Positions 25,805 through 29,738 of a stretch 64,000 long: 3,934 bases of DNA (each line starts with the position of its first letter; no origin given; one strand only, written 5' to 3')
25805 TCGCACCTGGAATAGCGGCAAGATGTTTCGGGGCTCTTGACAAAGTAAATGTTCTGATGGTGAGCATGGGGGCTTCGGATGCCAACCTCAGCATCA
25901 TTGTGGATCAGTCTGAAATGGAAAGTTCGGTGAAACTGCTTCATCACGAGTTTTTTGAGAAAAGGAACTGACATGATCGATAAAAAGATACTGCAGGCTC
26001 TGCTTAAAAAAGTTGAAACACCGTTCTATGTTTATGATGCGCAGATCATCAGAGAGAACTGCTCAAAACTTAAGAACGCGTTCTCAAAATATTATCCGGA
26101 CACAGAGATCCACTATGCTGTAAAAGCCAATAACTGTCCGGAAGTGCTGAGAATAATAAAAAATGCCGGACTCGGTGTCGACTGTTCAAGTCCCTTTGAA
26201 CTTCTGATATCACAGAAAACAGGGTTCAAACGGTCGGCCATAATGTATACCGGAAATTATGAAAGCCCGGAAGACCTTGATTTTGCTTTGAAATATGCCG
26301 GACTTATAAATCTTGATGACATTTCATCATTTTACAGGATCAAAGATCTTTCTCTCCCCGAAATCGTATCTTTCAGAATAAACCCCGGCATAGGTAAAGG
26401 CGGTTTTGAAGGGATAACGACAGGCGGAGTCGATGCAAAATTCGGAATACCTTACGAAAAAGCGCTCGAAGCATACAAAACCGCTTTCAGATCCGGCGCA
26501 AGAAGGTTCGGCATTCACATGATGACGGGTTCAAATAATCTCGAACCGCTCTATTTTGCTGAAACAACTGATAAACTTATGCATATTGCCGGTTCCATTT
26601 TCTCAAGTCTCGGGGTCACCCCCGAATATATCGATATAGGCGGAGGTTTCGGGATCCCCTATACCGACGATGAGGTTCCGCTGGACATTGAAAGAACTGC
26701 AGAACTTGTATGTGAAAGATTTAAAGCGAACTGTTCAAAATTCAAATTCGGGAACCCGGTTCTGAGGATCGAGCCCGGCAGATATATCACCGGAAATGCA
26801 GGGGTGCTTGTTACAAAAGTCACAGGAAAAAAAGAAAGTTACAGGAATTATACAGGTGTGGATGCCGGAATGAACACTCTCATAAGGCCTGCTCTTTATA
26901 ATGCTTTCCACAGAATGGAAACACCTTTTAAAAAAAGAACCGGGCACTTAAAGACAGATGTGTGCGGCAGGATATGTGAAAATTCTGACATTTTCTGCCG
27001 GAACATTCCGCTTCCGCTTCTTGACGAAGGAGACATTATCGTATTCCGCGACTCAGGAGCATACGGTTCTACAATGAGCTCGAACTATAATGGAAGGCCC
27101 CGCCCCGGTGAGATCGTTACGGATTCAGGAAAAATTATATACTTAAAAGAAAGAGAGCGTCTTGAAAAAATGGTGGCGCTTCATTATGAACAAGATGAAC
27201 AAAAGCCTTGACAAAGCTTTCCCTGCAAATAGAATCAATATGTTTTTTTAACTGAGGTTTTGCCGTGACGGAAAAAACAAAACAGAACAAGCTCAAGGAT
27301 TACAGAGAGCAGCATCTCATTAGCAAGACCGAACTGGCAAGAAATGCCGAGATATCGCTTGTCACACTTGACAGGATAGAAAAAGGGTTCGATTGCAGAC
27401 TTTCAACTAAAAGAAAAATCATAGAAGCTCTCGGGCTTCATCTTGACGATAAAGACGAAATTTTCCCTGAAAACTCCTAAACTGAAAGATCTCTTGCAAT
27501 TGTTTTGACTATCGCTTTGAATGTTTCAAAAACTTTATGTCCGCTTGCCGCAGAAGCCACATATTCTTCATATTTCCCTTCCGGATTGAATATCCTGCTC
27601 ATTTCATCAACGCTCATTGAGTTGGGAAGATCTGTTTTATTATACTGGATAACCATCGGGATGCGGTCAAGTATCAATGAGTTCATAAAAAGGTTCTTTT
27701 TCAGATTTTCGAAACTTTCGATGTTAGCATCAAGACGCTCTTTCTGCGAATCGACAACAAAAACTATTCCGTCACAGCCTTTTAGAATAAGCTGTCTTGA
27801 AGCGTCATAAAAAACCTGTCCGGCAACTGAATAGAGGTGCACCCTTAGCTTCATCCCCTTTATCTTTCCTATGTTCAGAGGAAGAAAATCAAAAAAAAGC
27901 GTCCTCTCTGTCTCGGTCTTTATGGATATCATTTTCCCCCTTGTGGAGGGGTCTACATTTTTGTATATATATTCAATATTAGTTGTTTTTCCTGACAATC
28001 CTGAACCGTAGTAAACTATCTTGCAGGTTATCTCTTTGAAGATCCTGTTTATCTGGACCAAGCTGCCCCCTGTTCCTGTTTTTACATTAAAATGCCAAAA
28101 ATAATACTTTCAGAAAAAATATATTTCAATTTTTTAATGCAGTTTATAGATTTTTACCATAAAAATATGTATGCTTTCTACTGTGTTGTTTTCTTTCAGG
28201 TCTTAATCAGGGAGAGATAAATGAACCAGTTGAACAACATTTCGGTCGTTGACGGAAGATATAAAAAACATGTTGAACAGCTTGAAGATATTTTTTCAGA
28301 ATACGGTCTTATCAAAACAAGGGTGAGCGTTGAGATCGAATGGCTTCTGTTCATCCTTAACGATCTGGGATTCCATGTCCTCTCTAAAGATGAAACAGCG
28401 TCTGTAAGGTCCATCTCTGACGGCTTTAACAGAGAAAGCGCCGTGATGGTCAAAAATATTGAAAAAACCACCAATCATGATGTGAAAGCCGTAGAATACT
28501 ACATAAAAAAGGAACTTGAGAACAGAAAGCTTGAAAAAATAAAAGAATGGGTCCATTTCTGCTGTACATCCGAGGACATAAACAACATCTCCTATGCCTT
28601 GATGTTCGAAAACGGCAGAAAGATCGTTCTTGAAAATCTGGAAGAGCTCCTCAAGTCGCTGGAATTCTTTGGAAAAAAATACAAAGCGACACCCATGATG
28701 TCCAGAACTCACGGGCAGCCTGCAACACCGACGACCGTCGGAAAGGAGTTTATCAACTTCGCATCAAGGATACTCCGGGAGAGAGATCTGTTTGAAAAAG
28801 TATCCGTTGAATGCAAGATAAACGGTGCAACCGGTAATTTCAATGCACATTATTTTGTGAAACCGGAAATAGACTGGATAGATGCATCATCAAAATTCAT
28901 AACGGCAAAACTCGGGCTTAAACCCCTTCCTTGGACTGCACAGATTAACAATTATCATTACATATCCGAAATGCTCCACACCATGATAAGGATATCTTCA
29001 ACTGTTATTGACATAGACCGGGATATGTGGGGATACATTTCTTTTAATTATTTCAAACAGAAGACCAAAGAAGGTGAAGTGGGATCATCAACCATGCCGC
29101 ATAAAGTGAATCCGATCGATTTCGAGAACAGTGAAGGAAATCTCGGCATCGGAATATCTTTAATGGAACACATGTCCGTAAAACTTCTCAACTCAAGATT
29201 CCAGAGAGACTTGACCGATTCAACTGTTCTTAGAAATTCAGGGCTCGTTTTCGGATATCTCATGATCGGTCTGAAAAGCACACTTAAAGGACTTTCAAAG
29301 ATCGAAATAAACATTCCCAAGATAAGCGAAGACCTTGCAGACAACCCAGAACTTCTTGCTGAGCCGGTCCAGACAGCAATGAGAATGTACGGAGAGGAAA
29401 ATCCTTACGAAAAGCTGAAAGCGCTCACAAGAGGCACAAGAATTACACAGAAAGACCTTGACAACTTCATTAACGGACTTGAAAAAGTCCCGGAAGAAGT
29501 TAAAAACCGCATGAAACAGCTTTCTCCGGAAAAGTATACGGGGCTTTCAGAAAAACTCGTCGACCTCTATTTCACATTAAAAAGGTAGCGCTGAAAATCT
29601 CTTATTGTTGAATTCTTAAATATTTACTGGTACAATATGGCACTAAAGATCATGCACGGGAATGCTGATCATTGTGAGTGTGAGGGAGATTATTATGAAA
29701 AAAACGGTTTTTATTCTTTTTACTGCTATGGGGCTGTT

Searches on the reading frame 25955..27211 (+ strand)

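Call 73: search_protein_families(library=pfam, proteins=[window:25955-27211:+], max_evalue=0.00001)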
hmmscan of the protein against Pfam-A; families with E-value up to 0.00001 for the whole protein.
window:25955-27211:+ (418 aa): 2 families
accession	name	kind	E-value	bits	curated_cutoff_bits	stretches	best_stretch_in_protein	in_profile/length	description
PF02784.22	Orn_Arg_deC_N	-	8.1e-41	140.5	23.4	1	40-279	8-246/247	Pyridoxal-dependent decarboxylase, pyridoxal binding domain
PF00278.28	Orn_DAP_Arg_deC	-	2.3e-23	82.7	23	1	24-368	1-95/95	Pyridoxal-dependent decarboxylase, C-terminal sheet domain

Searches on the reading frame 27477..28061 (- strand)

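Call 73: search_protein_families(library=pfam, proteins=[window:27477-28061:-], max_evalue=0.00001)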
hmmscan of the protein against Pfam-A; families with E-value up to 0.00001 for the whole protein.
window:27477-28061:- (194 aa): 3 families
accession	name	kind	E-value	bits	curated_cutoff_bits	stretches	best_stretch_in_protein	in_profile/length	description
PF00025.27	Arf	-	4.1e-08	33.3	22.3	1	62-160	48-142/174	ADP-ribosylation factor family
PF00071.28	Ras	-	1.8e-07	31.3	21.6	1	48-189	25-161/162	Ras family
PF04670.18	Gtr1_RagA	-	2.5e-06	27.6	22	1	14-128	1-109/232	Gtr1/RagA G protein conserved region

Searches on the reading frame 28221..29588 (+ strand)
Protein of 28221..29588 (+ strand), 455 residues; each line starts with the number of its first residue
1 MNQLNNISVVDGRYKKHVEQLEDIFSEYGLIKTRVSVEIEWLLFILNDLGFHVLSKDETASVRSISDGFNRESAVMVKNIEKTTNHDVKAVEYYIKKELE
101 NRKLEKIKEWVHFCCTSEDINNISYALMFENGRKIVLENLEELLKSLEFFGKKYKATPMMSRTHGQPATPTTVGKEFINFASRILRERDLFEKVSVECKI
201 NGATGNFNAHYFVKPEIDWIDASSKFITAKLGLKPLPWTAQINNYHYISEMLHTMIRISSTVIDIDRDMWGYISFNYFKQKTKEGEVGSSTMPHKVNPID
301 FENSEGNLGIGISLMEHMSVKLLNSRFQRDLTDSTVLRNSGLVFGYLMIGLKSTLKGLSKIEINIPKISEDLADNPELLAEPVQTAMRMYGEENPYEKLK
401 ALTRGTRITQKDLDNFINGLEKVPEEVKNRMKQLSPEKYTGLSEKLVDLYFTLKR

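Call 73: search_protein_families(library=pfam, proteins=[window:28221-29588:+], max_evalue=0.00001)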
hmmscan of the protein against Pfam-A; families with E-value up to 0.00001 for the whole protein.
window:28221-29588:+ (455 aa): 2 families
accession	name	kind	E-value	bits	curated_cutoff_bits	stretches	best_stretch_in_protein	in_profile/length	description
PF08328.16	ASL_C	-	1.4e-45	154.5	35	1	325-440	1-115/115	Adenylosuccinate lyase C-terminal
PF00206.25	Lyase_1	-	9.1e-45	153.8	27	1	12-306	1-305/312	Lyase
